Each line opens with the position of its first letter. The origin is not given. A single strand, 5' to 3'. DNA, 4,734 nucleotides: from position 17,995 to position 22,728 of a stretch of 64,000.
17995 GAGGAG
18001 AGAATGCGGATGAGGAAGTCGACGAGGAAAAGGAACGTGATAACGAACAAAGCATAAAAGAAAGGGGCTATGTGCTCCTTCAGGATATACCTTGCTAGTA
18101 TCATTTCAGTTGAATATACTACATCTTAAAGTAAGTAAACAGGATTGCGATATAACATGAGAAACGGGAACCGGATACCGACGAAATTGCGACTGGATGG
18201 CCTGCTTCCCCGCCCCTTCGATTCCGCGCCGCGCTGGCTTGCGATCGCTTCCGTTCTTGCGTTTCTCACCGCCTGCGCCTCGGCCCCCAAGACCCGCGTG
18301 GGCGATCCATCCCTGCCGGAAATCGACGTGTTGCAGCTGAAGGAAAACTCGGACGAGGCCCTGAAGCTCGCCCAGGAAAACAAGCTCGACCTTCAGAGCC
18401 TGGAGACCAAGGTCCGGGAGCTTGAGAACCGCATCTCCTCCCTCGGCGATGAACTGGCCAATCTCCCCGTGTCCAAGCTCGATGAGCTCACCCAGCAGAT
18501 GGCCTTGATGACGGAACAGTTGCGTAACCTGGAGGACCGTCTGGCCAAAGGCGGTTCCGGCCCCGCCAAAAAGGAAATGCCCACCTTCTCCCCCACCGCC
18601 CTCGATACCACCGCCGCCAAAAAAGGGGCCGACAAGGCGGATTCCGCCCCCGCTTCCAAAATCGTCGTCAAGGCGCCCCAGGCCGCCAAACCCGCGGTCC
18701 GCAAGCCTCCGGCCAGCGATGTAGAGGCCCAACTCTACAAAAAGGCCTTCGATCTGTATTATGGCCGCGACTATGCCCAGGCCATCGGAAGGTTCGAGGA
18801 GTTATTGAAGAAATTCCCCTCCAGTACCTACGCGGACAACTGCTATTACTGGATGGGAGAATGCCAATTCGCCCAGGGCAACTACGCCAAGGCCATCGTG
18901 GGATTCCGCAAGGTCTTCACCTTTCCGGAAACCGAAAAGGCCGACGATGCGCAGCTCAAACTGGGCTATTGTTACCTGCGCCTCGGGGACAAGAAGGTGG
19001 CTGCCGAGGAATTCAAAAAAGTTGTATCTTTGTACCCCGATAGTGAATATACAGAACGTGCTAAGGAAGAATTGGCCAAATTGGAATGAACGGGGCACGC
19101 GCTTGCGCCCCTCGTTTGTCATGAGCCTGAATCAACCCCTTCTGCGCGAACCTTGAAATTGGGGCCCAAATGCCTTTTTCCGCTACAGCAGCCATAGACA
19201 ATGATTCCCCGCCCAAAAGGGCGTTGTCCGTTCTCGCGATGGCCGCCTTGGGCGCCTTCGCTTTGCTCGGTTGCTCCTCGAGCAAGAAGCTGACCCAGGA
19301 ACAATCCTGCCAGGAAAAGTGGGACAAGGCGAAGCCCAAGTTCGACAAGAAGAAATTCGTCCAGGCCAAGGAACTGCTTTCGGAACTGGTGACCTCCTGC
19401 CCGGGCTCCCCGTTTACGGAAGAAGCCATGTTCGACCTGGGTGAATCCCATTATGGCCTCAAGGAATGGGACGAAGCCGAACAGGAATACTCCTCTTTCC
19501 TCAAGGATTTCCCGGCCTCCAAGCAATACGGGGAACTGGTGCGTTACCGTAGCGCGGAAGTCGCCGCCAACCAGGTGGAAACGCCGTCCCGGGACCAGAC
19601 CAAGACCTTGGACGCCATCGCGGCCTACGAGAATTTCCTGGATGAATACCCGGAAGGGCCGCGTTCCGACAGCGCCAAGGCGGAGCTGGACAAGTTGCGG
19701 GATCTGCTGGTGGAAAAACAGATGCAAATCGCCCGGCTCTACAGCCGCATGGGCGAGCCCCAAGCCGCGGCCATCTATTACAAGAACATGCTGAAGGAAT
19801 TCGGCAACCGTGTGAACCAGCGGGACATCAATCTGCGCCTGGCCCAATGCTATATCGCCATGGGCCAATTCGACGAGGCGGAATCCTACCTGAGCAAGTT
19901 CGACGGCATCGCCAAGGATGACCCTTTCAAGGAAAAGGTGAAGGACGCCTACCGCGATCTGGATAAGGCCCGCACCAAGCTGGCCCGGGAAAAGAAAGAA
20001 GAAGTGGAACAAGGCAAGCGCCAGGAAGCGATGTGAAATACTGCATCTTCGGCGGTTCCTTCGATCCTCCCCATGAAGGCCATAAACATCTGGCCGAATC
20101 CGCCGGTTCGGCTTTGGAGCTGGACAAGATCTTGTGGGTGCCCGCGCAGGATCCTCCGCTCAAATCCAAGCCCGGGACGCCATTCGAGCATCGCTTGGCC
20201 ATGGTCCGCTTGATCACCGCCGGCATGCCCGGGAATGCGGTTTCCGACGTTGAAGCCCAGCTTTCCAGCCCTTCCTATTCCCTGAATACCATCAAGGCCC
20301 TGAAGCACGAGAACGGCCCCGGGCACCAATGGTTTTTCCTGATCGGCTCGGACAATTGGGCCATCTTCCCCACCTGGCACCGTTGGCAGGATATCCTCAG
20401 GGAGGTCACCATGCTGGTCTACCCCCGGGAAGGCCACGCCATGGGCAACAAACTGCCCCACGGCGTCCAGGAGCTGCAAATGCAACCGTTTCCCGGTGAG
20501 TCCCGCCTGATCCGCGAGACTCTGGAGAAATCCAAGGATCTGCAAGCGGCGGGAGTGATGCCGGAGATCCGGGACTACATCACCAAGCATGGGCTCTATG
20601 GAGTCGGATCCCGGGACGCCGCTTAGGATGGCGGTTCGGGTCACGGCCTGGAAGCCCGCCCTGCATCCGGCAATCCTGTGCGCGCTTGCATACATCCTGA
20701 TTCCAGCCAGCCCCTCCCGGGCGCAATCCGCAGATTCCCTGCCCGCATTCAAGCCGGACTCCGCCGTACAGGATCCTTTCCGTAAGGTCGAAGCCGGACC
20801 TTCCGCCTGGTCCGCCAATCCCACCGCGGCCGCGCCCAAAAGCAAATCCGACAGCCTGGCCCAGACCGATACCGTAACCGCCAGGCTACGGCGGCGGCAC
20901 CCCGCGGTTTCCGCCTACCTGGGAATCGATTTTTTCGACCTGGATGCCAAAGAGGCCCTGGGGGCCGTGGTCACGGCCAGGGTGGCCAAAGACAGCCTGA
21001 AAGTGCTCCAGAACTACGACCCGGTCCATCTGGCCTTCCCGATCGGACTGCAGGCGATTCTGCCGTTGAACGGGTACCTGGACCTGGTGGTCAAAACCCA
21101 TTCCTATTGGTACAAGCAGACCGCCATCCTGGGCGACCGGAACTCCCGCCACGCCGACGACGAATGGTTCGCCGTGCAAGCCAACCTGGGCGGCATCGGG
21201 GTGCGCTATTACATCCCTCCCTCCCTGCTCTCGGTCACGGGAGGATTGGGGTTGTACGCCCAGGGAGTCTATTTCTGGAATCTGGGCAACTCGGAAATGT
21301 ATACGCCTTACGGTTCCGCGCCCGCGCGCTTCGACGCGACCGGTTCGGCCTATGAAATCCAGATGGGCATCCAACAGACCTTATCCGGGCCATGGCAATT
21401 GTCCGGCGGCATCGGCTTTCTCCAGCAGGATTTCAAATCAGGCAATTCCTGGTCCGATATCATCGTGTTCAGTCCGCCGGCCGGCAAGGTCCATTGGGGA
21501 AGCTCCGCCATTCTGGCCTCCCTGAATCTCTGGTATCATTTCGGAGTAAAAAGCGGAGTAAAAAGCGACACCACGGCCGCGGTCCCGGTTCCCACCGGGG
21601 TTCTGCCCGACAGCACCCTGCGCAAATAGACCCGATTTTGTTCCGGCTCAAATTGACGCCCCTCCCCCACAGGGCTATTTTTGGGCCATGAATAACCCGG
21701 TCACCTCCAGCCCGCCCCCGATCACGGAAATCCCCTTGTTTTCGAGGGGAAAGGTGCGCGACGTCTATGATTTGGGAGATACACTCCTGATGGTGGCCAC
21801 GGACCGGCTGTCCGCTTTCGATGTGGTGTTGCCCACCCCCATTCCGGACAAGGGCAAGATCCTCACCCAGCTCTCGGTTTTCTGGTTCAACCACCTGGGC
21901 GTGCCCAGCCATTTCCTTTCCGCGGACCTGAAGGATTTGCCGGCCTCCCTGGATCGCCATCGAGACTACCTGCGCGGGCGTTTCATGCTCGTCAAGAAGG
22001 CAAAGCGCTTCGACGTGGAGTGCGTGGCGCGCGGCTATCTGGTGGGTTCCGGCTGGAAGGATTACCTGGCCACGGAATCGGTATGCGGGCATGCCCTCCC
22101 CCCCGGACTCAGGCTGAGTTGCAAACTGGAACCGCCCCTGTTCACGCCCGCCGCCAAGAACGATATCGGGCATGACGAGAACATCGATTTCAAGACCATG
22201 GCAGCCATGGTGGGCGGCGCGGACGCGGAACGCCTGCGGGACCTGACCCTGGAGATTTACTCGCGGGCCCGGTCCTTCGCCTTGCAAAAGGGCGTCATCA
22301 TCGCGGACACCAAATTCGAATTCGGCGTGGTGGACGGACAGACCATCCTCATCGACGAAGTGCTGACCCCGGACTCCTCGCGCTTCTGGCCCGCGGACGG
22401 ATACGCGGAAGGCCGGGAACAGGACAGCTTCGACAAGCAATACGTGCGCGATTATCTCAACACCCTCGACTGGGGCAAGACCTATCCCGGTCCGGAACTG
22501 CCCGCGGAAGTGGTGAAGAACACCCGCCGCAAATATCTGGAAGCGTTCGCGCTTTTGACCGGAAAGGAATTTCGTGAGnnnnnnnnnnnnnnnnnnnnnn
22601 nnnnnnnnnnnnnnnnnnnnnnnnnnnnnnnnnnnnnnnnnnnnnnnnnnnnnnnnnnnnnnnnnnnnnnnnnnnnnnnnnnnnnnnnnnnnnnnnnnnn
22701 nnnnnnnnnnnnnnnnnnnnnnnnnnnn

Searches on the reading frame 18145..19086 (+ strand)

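Call 62: search_protein_families(library=pfam, proteins=[window:18145-19086:+], max_evalue=0.00001)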
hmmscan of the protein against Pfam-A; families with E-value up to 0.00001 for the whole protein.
window:18145-19086:+ (314 aa): 9 families
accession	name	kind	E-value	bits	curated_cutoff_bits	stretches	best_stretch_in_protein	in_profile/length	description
PF13174.12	TPR_6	-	3.1e-18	65.5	26.3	1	268-300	1-33/33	Tetratricopeptide repeat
PF07719.23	TPR_2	-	1.1e-12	47.4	27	0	269-299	3-33/34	Tetratricopeptide repeat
PF13432.12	TPR_16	-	3.4e-12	47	32.7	1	199-251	2-51/65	Tetratricopeptide repeat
PF13525.12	YfiO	-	1.4e-10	41.7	25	0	194-251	5-62/203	Outer membrane lipoprotein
PF13428.12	TPR_14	-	1.8e-08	34.7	23.5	0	268-301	2-35/44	Tetratricopeptide repeat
PF14559.12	TPR_19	-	2.2e-08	34.7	25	0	208-251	5-45/68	Tetratricopeptide repeat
PF13181.12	TPR_8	-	2.7e-08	33.8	25.7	0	269-299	3-33/34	Tetratricopeptide repeat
PF12895.13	ANAPC3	-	3.7e-07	30.8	27.2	0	201-251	30-76/82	Anaphase-promoting complex, cyclosome, subunit 3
PF13424.12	TPR_12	-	9.3e-06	26.2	30.1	0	233-298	12-76/77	Tetratricopeptide repeat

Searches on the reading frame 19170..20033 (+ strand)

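Call 62: search_protein_families(library=pfam, proteins=[window:19170-20033:+], max_evalue=0.00001)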
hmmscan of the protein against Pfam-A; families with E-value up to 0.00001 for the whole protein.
window:19170-20033:+ (288 aa): 11 families
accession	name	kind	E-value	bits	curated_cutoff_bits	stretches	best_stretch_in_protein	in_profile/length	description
PF13525.12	YfiO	-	8.3e-23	81.7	25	1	46-238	4-198/203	Outer membrane lipoprotein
PF13174.12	TPR_6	-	3.9e-16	58.9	26.3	0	85-117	1-33/33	Tetratricopeptide repeat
PF14559.12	TPR_19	-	2.7e-15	56.9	25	1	194-251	4-58/68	Tetratricopeptide repeat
PF13428.12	TPR_14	-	8.8e-13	48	23.5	0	220-248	3-31/44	Tetratricopeptide repeat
PF13432.12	TPR_16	-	3.2e-11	43.9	32.7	0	187-251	3-64/65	Tetratricopeptide repeat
PF07719.23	TPR_2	-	7.7e-10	38.6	27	0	85-113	2-30/34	Tetratricopeptide repeat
PF13424.12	TPR_12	-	2.8e-09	37.5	30.1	0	221-242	6-27/77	Tetratricopeptide repeat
PF13176.12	TPR_7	-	3.4e-07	30.3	27.9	0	223-241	4-22/36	Tetratricopeptide repeat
PF09976.15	TPR_21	-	3.8e-07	30.5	25.5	0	184-260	79-151/193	Tetratricopeptide repeat-like domain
PF13512.12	TPR_18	-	1.6e-06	28.8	21.9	0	43-171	6-143/145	Tetratricopeptide repeat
PF13181.12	TPR_8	-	5.6e-06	26.6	25.7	0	220-250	3-33/34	Tetratricopeptide repeat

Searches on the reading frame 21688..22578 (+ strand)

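Call 63: search_protein_families(library=pfam, proteins=[window:21688-22578:+], max_evalue=0.00001)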
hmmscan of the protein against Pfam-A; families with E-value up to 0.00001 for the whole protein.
window:21688-22578:+ (297 aa): 1 family
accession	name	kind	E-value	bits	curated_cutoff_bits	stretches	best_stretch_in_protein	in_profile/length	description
PF01259.24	SAICAR_synt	-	4.8e-72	242.9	20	1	18-261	2-225/233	SAICAR synthetase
